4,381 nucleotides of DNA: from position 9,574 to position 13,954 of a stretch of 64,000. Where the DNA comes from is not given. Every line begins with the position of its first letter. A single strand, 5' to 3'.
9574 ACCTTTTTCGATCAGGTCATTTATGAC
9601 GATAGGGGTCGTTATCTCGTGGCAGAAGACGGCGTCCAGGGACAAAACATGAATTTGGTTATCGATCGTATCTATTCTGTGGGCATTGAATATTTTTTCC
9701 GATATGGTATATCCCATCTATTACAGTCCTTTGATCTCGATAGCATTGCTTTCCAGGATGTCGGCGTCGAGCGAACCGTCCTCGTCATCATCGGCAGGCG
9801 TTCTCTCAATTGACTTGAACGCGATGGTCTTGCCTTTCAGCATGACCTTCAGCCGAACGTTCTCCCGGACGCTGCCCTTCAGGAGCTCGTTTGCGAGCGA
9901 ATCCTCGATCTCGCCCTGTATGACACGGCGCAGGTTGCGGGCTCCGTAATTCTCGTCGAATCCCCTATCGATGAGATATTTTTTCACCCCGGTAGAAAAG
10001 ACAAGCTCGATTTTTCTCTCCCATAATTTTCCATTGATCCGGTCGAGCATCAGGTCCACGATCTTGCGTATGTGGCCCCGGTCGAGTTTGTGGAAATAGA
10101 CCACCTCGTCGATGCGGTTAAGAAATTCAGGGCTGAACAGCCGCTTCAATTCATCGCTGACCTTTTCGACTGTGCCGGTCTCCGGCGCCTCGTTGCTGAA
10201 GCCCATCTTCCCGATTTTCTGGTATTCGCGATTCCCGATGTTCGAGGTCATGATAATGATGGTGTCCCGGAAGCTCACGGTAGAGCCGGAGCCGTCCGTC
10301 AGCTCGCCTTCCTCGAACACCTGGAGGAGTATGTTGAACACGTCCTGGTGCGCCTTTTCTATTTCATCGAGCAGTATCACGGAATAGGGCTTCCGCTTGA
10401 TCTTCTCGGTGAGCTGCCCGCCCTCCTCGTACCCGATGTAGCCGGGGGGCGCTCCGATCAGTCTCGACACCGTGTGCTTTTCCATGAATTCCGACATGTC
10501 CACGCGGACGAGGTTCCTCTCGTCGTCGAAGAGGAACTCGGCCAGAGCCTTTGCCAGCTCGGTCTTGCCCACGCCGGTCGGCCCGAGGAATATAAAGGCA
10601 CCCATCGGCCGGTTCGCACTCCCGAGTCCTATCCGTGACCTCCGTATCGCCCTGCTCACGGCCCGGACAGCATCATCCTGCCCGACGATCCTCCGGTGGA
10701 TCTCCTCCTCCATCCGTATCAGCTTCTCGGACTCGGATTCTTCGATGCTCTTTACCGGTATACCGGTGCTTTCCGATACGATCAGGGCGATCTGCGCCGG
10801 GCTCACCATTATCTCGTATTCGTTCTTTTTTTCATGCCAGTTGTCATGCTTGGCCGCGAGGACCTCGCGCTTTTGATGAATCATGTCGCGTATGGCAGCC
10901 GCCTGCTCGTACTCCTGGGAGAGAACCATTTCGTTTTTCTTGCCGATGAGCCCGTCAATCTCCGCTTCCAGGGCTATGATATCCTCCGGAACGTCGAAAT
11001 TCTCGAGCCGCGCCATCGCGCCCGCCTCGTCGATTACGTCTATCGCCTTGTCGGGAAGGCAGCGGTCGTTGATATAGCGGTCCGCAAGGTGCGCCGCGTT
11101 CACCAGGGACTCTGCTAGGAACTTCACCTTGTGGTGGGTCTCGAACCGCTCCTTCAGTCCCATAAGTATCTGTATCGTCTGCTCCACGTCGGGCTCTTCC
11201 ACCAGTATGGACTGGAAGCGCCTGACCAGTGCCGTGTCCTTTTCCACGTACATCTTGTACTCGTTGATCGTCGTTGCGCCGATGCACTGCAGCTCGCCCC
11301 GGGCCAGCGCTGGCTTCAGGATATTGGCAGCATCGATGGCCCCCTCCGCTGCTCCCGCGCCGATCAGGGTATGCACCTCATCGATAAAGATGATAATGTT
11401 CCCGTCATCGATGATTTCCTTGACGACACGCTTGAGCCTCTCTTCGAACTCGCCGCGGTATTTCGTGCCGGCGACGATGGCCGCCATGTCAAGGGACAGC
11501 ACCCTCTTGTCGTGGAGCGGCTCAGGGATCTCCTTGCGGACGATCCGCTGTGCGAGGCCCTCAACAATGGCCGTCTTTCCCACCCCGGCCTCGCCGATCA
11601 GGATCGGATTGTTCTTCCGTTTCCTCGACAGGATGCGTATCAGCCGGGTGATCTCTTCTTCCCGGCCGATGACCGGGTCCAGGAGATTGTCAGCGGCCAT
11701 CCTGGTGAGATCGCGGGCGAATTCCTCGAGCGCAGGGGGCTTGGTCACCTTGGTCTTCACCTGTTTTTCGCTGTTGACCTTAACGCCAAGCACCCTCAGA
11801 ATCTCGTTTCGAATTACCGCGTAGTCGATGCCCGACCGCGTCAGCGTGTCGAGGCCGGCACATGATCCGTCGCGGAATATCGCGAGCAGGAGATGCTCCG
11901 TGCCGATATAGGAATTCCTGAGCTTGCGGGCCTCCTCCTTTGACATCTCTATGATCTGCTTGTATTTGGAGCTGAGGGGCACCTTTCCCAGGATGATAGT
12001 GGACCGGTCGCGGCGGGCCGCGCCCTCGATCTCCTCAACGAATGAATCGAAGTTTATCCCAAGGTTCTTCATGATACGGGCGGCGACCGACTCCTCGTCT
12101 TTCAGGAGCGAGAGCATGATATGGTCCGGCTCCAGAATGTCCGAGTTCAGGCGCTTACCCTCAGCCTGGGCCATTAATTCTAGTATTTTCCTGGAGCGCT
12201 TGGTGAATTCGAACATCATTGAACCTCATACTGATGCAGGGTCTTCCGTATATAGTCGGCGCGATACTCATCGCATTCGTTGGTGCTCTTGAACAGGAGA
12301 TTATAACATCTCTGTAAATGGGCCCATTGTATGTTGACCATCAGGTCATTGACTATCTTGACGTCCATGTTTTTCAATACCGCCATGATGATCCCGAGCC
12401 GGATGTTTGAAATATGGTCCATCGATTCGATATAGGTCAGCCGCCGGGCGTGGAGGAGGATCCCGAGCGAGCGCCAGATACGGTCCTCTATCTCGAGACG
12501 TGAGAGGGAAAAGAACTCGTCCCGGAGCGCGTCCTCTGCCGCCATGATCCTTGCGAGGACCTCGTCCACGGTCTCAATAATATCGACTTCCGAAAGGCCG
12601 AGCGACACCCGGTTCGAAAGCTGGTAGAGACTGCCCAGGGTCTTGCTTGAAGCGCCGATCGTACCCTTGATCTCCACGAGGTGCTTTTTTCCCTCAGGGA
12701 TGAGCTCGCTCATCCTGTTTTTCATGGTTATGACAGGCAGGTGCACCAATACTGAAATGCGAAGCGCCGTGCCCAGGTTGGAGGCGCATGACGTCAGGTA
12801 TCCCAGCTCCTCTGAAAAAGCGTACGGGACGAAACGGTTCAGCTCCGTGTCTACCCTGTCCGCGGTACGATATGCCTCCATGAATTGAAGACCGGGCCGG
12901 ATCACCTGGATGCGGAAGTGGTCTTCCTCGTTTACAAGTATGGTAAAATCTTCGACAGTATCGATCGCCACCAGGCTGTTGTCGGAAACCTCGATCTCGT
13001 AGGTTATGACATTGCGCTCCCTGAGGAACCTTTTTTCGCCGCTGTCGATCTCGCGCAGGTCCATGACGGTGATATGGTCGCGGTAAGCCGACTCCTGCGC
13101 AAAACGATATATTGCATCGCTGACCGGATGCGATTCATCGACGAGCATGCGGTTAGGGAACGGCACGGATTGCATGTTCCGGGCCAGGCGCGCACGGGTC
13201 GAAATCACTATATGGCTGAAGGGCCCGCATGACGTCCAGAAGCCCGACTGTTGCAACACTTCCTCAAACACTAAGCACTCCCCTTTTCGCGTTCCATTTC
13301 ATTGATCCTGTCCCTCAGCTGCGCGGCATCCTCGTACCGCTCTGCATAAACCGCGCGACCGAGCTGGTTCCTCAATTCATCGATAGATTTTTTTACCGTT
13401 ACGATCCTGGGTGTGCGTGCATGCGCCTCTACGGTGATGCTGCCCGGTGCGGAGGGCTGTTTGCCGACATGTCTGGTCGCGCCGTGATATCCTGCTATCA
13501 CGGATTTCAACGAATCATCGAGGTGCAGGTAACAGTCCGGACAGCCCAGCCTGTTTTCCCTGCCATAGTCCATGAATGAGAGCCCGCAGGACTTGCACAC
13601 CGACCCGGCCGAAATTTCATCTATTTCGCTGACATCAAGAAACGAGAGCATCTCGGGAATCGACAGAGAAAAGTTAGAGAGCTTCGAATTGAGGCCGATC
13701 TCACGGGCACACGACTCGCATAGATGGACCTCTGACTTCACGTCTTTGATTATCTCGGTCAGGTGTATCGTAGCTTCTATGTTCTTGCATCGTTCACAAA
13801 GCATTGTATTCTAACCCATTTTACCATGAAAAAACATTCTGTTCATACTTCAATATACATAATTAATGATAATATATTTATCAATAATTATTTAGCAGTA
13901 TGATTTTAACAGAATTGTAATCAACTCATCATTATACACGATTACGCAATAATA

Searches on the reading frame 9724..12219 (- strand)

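Call 61: search_protein_families(library=pfam, proteins=[window:9724-12219:-], max_evalue=0.00001)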
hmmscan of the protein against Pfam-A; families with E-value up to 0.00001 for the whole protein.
window:9724-12219:- (832 aa): 14 families
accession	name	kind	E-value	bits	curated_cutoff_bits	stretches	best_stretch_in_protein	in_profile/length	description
PF07724.20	AAA_2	-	4.6e-69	232.2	27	1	537-706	1-166/166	AAA domain (Cdc48 subfamily)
PF17871.7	AAA_lid_9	-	1.9e-29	102.1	22.8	1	345-445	2-102/104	AAA lid domain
PF02861.25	Clp_N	-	5.1e-25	87.8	20.7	2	94-145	2-53/53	Clp amino terminal domain, pathogenicity island component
PF10431.15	ClpB_D2-small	-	1e-24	86.8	21.9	1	712-791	1-80/81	C-terminal, D2-small domain, of ClpB protein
PF00004.35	AAA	-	1.3e-23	84.3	21.2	2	206-338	2-126/131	ATPase family associated with various cellular activities (AAA)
PF07728.20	AAA_5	-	4.9e-19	69.1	22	1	542-666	2-128/139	AAA domain (dynein-related subfamily)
PF13191.12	AAA_16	-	1.3e-12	49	32.6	1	183-229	2-51/167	AAA ATPase domain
PF13401.12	AAA_22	-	1.1e-10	42.3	27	0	542-636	8-109/130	AAA domain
PF00158.32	Sigma54_activat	-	7.9e-10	39.1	20.2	1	542-660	25-142/168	Sigma-54 interaction domain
PF13173.12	AAA_14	-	1.4e-07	32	27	0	206-286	6-75/129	AAA domain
PF20720.3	nSTAND3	-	1.2e-06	28.7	27.2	0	543-578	21-56/155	Novel STAND NTPase 3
PF01637.24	ATPase_2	-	2.7e-06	27.8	33.2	0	186-295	4-132/225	ATPase domain predominantly from Archaea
PF01695.23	IstB_IS21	-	4.9e-06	26.7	24.1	0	542-560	95-113/238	IstB-like ATP binding protein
PF13177.12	DNA_pol3_delta2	-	5.2e-06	27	27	0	535-637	15-127/161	DNA polymerase III, delta subunit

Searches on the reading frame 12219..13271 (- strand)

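Call 61: search_protein_families(library=pfam, proteins=[window:12219-13271:-], max_evalue=0.00001)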
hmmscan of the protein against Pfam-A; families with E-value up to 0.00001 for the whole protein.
window:12219-13271:- (351 aa): 1 family
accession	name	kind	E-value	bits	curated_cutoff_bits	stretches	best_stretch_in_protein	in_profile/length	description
PF00217.24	ATP-gua_Ptrans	-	2e-49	168.2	22.4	1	58-248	10-202/203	ATP:guanido phosphotransferase, C-terminal catalytic domain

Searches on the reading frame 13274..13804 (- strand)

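Call 61: search_protein_families(library=pfam, proteins=[window:13274-13804:-], max_evalue=0.00001)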
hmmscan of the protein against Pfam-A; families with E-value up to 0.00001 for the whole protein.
window:13274-13804:- (177 aa): 1 family
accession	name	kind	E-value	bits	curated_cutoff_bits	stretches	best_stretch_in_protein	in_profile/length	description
PF02151.25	UVR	-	1.1e-07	31.8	21.5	1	138-172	1-35/36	UvrB/uvrC motif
